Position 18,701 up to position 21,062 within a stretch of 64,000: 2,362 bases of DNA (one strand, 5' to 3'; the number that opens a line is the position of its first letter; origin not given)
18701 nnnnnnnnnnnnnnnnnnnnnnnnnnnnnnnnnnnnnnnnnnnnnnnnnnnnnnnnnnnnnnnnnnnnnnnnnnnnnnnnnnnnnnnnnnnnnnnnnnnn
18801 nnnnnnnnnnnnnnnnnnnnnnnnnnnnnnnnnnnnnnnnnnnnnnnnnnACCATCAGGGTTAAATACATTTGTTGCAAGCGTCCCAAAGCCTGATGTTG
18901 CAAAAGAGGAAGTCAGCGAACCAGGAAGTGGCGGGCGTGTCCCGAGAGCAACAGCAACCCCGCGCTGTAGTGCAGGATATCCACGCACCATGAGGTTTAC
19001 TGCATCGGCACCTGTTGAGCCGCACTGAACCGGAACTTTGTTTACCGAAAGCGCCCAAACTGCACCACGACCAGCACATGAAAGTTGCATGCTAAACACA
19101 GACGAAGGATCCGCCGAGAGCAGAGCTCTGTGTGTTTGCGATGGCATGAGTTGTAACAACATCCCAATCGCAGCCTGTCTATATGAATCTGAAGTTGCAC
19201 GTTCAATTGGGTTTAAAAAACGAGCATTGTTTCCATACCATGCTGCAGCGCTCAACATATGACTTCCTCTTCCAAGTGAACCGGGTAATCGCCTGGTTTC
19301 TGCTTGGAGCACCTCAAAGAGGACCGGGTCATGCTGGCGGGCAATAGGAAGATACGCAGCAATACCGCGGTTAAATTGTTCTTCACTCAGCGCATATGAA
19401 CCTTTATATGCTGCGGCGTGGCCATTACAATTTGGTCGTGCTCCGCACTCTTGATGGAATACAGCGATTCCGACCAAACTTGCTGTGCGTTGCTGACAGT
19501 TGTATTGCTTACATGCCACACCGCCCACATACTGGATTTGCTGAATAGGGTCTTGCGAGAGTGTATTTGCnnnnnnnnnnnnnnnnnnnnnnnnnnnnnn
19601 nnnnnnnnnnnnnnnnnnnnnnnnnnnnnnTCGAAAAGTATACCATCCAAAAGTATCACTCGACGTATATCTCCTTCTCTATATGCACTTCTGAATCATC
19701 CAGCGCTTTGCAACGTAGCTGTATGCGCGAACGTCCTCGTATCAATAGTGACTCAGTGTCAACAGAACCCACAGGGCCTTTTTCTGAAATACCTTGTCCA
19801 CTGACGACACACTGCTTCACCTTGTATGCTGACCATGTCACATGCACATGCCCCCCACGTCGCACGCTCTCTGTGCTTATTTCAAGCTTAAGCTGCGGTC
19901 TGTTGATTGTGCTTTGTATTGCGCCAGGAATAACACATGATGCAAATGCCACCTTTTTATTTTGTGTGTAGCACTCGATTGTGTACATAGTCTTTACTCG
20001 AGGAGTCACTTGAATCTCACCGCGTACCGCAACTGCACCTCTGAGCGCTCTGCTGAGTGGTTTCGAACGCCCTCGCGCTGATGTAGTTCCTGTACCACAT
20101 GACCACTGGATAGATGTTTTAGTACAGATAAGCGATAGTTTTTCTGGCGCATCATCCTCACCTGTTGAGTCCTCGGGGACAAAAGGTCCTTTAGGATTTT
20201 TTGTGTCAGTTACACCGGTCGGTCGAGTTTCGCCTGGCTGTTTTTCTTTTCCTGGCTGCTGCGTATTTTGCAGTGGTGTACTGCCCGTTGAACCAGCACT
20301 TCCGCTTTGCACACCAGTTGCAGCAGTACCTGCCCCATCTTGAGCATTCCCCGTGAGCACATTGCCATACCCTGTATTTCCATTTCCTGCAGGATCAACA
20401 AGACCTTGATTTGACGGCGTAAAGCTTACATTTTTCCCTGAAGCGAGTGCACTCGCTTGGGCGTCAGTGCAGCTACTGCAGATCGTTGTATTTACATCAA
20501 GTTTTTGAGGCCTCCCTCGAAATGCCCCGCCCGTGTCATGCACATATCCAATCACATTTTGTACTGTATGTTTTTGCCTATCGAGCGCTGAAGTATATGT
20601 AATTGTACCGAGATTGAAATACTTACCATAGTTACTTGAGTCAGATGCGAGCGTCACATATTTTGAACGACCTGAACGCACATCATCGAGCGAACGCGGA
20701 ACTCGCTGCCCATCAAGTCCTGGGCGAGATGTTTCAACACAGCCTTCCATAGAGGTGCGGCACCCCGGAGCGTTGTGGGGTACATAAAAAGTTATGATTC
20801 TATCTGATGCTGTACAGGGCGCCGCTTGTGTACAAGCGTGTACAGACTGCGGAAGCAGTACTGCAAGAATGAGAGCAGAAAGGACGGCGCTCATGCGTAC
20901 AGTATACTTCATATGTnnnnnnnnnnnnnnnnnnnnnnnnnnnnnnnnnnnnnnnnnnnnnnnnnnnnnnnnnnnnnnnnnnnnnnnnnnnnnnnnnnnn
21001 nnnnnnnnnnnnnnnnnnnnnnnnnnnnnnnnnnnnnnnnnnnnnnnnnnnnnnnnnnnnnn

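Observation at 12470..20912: Four different peptidoglycan-cleaving chemistries side by side (MepK-like, two VanY-like, 3D domain)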

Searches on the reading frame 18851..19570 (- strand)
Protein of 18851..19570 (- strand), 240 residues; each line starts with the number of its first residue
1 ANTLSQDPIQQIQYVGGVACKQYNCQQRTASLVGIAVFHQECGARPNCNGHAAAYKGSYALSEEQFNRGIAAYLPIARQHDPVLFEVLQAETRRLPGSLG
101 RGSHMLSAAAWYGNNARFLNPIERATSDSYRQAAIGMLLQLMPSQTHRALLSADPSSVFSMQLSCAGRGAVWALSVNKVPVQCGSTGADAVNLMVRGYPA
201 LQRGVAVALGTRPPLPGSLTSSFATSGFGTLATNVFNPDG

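Call 56: search_protein_families(library=pfam, proteins=[window:18902-19567:-], max_evalue=10)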
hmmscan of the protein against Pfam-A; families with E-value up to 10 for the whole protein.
seq(222 aa): 0 families

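Call 65: find_homologous_proteins(query=window:18851-19570:-, max_evalue=0.001)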
Query window:18851-19570:- (240 aa): 1 proteins with E <= 0.001 among 2324 candidates.
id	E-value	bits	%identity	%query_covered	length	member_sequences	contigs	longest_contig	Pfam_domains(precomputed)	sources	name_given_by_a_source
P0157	2.7e-50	189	86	40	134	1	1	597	-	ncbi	-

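Call 67: find_related_loci(query=A4, collection=metagenome_contigs, flank=10000)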
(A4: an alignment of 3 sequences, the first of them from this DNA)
Query A4 (222 aa) in metagenome_contigs; peptide patterns used: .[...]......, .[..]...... (x = any residue, [..] = any of these).
244 stretches matched a pattern; 1 encode a relative of the query (tblastn E <= 1e-3); 1 distinct loci.
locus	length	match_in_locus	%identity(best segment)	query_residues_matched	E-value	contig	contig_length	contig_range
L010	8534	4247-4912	96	1-222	9e-150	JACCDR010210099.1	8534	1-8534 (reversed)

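Call 91: search_solved_structures(query=A4, max_evalue=10, show_alignments=3)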
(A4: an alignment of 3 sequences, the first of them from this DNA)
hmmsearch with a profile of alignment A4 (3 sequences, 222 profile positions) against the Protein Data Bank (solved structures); distinct sequences matched with E-value up to 10: 1.
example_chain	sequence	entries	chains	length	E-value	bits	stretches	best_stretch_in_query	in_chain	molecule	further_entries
5kgq_A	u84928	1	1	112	1.4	11.7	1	42-79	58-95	Uncharacterized protein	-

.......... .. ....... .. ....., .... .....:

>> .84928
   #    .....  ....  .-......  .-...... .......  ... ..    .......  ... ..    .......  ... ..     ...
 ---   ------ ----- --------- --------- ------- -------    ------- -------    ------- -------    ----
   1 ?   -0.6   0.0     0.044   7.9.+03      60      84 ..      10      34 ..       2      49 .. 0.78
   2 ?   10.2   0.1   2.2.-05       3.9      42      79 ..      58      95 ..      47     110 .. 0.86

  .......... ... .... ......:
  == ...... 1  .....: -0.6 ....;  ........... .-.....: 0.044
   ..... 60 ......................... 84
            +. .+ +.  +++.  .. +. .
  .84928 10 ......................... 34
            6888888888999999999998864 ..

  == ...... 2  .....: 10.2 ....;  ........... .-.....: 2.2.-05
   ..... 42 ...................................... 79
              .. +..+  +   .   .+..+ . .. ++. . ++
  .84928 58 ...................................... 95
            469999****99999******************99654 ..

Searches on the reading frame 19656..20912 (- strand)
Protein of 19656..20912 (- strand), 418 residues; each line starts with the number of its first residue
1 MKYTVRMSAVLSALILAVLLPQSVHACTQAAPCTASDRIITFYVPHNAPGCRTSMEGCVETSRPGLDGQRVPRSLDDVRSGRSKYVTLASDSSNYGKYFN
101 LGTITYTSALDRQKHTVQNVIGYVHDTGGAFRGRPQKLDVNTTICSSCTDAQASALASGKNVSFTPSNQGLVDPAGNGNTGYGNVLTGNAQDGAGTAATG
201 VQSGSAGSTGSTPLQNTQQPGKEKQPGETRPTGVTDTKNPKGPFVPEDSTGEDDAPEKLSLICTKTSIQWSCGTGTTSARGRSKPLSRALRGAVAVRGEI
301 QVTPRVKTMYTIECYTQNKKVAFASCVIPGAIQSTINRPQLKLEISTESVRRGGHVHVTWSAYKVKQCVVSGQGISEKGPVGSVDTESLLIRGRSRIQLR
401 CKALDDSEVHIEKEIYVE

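Call 3: search_protein_families(library=pfam, proteins=[window:19656-20912:-], max_evalue=0.1)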
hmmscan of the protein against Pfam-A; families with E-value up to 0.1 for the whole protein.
window:19656-20912:- (418 aa): 0 families

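Call 10: search_protein_families(library=ncbifam, proteins=[window:19656-20912:-], max_evalue=1)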
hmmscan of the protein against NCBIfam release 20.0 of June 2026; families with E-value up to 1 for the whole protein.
window:19656-20912:- (418 aa): 0 families

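Call 11: search_protein_families(library=phrogs, proteins=[window:19656-20912:-], max_evalue=0.1)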
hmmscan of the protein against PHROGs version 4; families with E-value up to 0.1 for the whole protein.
window:19656-20912:- (418 aa): 0 families

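Call 19: find_related_loci(query=window:19656-20912:-, collection=genome_contigs, flank=10000)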
Query window:19656-20912:- (418 aa) in genome_contigs; peptide patterns used: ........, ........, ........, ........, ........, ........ (x = any residue, [..] = any of these).
102 stretches matched a pattern; 1 encode a relative of the query (tblastn E <= 1e-3); 1 distinct loci.
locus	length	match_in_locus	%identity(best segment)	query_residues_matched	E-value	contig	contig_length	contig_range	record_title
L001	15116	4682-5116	56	21-164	6e-50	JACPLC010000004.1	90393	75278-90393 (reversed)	MAG: Candidatus Kaiserbacteria bacterium isolate NC_groundwater_511_Ag_S-0.1um_54_12 S35_SO-1_scaffold_96454, whole geno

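Call 34: find_encoding_contigs(protein=window:19656-20912:-, flank=2000, max_places=3)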
Protein window:19656-20912:- (418 aa): 1 contig read that carries it; 1 place shown.
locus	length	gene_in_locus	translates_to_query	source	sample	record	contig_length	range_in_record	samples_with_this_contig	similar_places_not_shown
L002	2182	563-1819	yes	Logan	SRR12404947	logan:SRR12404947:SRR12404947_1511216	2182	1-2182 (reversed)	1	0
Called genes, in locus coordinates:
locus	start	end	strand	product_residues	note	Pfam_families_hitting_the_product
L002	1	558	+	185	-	?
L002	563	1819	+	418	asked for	-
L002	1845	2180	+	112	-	?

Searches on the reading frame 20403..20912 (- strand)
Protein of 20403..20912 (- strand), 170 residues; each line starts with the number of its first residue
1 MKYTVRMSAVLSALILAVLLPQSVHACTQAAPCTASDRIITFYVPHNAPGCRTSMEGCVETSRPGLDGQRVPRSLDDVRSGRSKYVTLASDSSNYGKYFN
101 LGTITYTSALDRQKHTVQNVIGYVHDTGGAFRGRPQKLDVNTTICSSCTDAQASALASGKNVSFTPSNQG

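Call 15: search_solved_structures(query=window:20403-20912:-, max_evalue=10, show_alignments=3)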
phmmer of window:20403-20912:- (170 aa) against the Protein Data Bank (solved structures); distinct sequences matched with E-value up to 10: 0.

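Call 16: find_homologous_proteins(query=window:20403-20912:-, max_evalue=0.001)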
Query window:20403-20912:- (170 aa): 1 proteins with E <= 0.001 among 189 candidates.
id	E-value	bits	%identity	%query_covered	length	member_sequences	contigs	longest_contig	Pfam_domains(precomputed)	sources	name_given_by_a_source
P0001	2.0e-28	117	62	54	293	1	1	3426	-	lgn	-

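Call 26: search_protein_representatives(protein=window:20403-20912:-)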
Query: 170 residues. Proteins with E-value up to 0.001 (for the whole library): 276; up to 1e-10: 201; up to 1e-30: 22. The best 150 are listed.
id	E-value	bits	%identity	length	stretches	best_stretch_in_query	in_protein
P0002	2.7e-93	326.1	86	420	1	1-170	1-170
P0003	2.9e-67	241.5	67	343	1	12-170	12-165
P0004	1.0e-61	223.5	68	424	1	16-169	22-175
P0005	8.5e-55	201.0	64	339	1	5-168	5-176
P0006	1.8e-52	193.5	58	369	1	12-163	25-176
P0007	2.4e-50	186.6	62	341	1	13-169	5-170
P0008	6.1e-50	185.3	70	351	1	33-170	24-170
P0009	3.1e-49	182.9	61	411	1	17-167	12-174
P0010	3.0e-48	179.8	59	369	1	26-165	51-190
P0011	2.3e-47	176.9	60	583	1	37-165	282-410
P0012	1.4e-46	174.3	56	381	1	20-161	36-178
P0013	1.4e-42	161.4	62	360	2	34-134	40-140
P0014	7.8e-42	158.9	68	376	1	34-170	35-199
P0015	6.8e-41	155.9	58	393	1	30-168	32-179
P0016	3.2e-39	150.4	56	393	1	21-162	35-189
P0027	2.1e-27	112.0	61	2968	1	30-141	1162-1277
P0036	2.5e-26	108.5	54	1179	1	41-157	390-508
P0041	1.0e-24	103.3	50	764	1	40-160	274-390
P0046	1.4e-23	99.6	43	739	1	27-170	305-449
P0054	2.6e-21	92.2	50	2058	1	40-159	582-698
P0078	1.3e-18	83.5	54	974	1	42-136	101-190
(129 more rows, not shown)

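Call 33: search_protein_families(library=pfam, proteins=[P0027, P0054, P0036, P0046, P0041, P0078, P0011], max_evalue=0.001)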
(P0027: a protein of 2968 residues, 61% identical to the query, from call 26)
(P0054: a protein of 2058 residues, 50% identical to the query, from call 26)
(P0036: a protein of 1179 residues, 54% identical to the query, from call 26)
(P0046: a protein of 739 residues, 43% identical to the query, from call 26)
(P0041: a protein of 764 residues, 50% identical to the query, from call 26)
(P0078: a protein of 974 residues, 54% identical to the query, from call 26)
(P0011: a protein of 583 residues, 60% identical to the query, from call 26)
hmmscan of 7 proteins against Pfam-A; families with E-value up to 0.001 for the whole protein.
P0027 (2968 aa): 0 families

P0054 (2058 aa): 0 families

P0036 (1179 aa): 0 families

P0046 (739 aa): 0 families

P0041 (764 aa): 1 family
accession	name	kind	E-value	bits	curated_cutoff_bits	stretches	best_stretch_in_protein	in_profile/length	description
PF12200.13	DUF3597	-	1.2e-05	26.2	29.8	1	661-753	20-111/127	Domain of unknown function (DUF3597)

P0078 (974 aa): 0 families

P0011 (583 aa): 0 families

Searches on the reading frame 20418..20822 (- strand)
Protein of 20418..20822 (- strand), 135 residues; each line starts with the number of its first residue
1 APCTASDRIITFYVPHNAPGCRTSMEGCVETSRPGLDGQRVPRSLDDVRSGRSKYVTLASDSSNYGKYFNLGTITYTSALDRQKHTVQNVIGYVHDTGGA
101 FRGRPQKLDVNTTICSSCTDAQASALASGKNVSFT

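Call 30: search_solved_structures(query=A1, max_evalue=10, show_alignments=4)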
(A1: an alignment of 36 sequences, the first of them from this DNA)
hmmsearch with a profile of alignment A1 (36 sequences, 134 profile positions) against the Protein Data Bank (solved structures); distinct sequences matched with E-value up to 10: 5.
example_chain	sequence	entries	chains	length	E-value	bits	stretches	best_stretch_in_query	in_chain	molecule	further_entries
2yg5_A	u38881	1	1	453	0.92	12.3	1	42-68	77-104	PUTRESCINE OXIDASE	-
2yg6_A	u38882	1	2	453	0.92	12.3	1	42-68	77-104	PUTRESCINE OXIDASE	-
2yg3_A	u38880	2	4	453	0.94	12.3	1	42-68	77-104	PUTRESCINE OXIDASE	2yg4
2yg7_A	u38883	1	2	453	0.95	12.2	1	42-68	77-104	PUTRESCINE OXIDASE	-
3ts3_A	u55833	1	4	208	1.1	12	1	58-82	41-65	Capsid polyprotein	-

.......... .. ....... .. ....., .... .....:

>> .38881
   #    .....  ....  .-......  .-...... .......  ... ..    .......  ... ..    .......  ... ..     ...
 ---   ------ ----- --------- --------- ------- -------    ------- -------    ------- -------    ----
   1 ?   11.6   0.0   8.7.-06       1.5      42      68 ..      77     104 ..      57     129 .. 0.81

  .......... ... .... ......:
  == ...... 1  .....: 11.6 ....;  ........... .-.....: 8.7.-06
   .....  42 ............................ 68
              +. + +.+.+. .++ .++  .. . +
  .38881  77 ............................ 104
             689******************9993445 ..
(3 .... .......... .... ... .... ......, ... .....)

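Call 31: search_protein_families(library=pfam, alignment_id=A1, max_evalue=1)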
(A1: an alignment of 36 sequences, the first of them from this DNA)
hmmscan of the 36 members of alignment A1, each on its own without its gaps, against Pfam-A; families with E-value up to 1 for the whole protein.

A. member 1, seq(135 aa): 1 family
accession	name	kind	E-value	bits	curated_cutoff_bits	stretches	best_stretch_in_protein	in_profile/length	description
PF06725.17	3D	-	0.039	14.6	23.8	1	67-116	8-53/72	3D domain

B. families by the number of members that match (of 36 scanned): 4 families
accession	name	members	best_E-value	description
PF06725.17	3D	8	0.024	3D domain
PF14621.11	RFX5_DNA_bdg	1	0.089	RFX5 DNA-binding domain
PF21431.3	Col-Pyo_DNase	1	0.11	Colicin/Pyocin-S2, DNase domain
PF13752.12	DUF4165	1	0.14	Domain of unknown function (DUF4165)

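Call 38: predict_structure(alignment_id=A1)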
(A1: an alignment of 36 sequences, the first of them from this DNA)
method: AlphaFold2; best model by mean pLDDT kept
length: 135 residues; sequences in the alignment: 36
mean_pLDDT: 91.2   pTM: 0.86
mean pLDDT of the five models: 91.2, 90.9, 90.3, 90.1, 87.7
residues with pLDDT >= 90: 97; 70-90: 30; 50-70: 5; < 50: 3
segments of 3 or more residues with pLDDT < 50: 23-25
pLDDT, mean of each block of 10 residues (from residue 1): 86 86 64 95 97 98 97 97 97 94 96 92 89 87
secondary structure, 60 per line:
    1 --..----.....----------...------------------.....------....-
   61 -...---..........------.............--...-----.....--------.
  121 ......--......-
elements in order: E9-13 H45-49 E56-59 E68-77 E84-96 E107-111 H120-126 E132-134

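Call 86: fold_search(model_id=the predicted structure, library=viral)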
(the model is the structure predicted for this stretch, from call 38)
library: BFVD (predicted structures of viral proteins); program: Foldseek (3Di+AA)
matches with E <= 10: 127; with E <= 0.001: 2
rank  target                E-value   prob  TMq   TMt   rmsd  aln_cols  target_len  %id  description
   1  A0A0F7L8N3            1.3e-09  1.00  0.72  0.11   3.7       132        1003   30  Uncharacterized protein [uncultured marine virus]
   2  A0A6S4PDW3            5.5e-04  1.00  0.47  0.08   5.4       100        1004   16  Uncharacterized protein [uncultured phage_MedDCM-OCT-S45-C18]
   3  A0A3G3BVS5            1.5e-02  0.94  0.38  0.26   6.3       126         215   20  Cell wall-binding protein [Bacillus phage vB_BcoS-136]
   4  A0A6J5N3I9            8.9e-02  0.44  0.26  0.31   8.1       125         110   12  RlpA-like protein, double-psi beta-barrel domain containing protein [uncultured Caudovirales phage]
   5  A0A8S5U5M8            1.1e-01  0.66  0.37  0.32   7.2       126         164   18  3D containing protein [Siphoviridae sp. cteLh2]
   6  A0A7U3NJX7            1.3e-01  0.38  0.32  0.21   7.6       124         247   20  3D domain-containing protein [Bacillus phage Kirov]
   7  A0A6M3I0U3            2.0e-01  0.21  0.23  0.26   8.1       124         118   13  (no name in the UniProt tables at hand)
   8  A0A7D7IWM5            3.2e-01  0.18  0.25  0.28   8.0       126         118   10  (no name in the UniProt tables at hand)
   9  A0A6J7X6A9            3.4e-01  0.13  0.25  0.09   7.7       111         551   19  Molybdopterin dinucleotide-binding domain containing protein [uncultured Caudovirales phage]
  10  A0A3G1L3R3            6.2e-01  0.09  0.22  0.09   8.5       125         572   14  Rare lipoprotein A [Synechococcus phage S-CBWM1]
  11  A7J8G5                7.9e-01  0.11  0.29  0.30   8.3       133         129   15  Uncharacterized protein N811R [Paramecium bursaria Chlorella virus FR483]
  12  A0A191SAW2            9.4e-01  0.09  0.24  0.10   8.3       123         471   19  (no name in the UniProt tables at hand)
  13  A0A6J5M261            1.1e+00  0.08  0.17  0.14   7.9        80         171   12  Rare lipoprotein A [uncultured Caudovirales phage]
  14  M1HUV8                1.1e+00  0.07  0.21  0.14  10.4       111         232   14  (no name in the UniProt tables at hand)
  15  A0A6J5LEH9            1.4e+00  0.10  0.26  0.29   7.7       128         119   13  Endolytic peptidoglycan transglycosylase RlpA [uncultured Caudovirales phage]
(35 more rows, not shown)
